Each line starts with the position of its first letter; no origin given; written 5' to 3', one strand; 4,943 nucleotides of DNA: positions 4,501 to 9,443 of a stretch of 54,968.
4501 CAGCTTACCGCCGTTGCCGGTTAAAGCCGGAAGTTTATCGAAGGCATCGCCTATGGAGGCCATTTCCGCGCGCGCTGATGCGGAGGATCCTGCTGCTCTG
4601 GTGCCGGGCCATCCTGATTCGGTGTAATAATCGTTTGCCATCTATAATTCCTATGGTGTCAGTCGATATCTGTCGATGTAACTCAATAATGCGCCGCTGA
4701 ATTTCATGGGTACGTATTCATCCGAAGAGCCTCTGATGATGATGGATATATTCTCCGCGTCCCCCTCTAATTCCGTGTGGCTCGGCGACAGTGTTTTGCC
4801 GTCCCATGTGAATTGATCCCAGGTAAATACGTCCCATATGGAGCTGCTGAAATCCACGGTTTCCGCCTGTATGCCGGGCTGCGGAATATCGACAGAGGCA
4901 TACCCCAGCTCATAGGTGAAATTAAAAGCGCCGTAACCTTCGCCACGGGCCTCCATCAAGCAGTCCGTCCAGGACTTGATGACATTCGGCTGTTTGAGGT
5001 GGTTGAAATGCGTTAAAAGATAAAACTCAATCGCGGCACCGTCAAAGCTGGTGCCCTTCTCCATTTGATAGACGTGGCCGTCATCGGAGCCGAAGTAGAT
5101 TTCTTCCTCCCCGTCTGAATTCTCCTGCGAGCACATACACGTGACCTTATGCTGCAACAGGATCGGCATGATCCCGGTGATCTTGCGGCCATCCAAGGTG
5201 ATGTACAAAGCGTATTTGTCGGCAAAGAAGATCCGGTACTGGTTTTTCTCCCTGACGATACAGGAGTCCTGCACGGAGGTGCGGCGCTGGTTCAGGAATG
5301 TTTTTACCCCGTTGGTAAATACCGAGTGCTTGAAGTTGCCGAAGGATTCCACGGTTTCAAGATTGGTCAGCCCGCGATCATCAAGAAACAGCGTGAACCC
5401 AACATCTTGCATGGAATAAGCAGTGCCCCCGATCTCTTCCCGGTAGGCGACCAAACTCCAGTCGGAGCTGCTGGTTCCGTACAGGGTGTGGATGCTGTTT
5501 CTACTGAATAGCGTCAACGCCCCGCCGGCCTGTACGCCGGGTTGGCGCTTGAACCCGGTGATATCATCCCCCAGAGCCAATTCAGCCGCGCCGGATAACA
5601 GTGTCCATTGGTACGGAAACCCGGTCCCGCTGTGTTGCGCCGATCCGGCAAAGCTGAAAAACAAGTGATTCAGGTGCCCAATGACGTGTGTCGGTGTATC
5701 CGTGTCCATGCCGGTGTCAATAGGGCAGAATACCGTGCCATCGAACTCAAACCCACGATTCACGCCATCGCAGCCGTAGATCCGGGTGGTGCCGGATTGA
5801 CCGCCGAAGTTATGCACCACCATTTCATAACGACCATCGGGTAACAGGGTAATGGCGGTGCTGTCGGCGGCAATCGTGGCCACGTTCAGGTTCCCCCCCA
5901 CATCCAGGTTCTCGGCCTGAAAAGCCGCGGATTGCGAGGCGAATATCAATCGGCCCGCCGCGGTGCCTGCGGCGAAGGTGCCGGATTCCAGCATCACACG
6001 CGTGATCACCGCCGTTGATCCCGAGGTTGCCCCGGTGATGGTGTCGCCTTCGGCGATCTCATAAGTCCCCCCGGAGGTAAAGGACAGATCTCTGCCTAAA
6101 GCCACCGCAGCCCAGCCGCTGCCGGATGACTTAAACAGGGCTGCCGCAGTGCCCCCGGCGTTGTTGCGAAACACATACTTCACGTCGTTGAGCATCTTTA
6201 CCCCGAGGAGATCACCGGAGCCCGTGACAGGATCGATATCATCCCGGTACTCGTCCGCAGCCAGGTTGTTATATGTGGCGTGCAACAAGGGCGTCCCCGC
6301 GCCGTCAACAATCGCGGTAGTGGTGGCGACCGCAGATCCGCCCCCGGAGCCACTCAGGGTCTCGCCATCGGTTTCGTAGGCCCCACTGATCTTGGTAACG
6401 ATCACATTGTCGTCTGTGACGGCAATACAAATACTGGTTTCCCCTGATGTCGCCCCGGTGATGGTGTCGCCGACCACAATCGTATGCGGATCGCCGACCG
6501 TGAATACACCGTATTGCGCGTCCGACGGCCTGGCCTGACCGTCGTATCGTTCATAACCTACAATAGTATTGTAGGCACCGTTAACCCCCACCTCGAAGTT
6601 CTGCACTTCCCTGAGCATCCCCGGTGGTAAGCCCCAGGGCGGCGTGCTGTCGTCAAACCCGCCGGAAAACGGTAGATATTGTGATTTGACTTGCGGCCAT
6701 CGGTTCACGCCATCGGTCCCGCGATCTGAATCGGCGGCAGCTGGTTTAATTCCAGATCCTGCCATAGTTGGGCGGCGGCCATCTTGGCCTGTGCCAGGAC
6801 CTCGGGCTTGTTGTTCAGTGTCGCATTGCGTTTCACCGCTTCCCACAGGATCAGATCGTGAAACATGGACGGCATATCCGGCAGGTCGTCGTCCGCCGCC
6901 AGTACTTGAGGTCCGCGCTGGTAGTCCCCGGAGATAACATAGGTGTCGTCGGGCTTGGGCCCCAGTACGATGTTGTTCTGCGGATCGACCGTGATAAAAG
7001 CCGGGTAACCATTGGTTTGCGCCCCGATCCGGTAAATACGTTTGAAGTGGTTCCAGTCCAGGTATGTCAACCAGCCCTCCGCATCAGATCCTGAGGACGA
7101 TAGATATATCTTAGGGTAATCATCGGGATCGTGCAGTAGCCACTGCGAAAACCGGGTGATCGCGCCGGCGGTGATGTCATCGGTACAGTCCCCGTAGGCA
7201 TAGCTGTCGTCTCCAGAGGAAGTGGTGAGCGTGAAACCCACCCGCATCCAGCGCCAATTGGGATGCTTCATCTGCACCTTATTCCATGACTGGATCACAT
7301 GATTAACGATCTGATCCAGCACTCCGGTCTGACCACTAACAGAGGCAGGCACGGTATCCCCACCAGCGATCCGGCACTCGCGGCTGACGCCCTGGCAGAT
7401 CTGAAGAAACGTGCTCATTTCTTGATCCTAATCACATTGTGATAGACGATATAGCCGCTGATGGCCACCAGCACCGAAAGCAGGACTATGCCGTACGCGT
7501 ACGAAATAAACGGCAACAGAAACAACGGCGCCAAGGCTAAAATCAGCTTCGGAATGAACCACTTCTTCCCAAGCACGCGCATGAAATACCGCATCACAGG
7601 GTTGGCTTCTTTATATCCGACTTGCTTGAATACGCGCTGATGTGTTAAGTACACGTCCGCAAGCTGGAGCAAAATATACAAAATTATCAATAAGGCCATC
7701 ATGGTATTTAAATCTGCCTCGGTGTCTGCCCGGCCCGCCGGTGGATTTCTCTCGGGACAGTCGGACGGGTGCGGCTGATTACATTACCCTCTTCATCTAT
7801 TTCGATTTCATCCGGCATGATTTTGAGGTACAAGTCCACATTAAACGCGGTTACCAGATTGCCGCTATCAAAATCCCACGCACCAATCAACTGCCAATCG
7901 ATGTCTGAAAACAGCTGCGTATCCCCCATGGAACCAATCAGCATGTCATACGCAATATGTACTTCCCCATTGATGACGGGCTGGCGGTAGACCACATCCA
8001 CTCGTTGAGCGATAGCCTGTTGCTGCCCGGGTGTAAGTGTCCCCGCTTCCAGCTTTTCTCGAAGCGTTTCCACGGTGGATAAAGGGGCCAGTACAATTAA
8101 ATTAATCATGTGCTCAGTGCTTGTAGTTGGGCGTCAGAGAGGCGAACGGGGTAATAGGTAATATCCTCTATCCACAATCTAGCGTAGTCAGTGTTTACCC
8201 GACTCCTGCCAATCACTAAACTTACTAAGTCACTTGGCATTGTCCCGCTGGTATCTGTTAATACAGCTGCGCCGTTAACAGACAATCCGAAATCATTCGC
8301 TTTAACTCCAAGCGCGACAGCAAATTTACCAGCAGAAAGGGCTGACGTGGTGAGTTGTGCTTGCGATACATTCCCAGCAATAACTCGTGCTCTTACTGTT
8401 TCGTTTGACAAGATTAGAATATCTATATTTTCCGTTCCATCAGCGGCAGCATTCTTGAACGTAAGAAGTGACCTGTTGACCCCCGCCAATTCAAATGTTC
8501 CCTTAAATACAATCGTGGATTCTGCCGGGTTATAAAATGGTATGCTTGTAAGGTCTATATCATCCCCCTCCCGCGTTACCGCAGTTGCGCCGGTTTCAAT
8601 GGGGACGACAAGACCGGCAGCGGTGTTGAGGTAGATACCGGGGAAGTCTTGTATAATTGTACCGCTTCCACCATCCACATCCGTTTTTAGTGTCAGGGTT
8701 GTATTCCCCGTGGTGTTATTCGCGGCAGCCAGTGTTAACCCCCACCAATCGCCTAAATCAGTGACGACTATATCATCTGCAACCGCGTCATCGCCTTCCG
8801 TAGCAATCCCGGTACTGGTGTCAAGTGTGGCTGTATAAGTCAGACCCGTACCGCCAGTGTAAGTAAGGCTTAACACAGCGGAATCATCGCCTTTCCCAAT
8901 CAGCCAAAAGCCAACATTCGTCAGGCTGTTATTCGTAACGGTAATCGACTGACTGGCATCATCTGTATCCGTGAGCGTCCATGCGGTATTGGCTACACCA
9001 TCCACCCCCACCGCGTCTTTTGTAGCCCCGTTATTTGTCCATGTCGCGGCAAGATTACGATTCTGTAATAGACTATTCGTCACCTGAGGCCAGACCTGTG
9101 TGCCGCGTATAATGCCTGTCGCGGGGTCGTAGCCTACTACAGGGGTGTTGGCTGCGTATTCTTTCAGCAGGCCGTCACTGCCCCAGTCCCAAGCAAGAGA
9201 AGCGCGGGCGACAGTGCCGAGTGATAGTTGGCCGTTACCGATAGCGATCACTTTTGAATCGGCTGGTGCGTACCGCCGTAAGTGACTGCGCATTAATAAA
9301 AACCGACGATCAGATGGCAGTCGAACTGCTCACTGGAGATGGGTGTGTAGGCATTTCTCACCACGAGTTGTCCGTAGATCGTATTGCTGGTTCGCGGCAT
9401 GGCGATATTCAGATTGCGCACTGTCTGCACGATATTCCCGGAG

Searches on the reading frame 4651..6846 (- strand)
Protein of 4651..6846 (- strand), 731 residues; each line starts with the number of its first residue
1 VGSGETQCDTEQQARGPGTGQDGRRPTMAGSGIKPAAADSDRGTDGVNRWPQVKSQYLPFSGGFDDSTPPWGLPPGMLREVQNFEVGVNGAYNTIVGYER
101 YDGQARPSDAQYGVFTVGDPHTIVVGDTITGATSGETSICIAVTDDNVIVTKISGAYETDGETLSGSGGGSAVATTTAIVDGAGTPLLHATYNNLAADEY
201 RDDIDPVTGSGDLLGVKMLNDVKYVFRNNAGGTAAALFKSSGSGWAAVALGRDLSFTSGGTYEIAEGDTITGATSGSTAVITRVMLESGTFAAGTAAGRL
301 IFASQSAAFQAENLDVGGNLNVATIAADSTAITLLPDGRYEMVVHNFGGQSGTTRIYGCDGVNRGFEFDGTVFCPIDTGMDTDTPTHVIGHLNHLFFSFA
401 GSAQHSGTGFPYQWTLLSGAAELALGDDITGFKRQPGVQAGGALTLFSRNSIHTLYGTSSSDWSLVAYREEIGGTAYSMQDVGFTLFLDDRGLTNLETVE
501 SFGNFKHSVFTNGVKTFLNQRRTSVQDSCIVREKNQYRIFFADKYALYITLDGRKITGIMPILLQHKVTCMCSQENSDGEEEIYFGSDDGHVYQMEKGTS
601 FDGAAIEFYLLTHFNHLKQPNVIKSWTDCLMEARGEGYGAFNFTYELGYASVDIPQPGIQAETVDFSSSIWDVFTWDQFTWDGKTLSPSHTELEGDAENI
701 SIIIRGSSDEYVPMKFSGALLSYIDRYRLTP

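Call 22: search_protein_families(library=phrogs, proteins=[window:4651-6846:-], max_evalue=0.001)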
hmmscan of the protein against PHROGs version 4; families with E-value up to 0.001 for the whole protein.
window:4651-6846:- (731 aa): 1 family
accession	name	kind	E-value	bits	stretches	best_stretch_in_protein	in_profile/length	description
phrog_5107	-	lysis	2.2e-12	47.2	1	306-707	145-511/533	amidase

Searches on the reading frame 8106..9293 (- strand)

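Call 22: search_protein_families(library=phrogs, proteins=[window:8106-9293:-], max_evalue=0.001)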
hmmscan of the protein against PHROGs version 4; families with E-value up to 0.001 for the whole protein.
window:8106-9293:- (395 aa): 1 family
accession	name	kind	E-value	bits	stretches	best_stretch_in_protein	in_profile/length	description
phrog_5939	-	tail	3.6e-21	76.3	1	27-394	372-761/801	tail protein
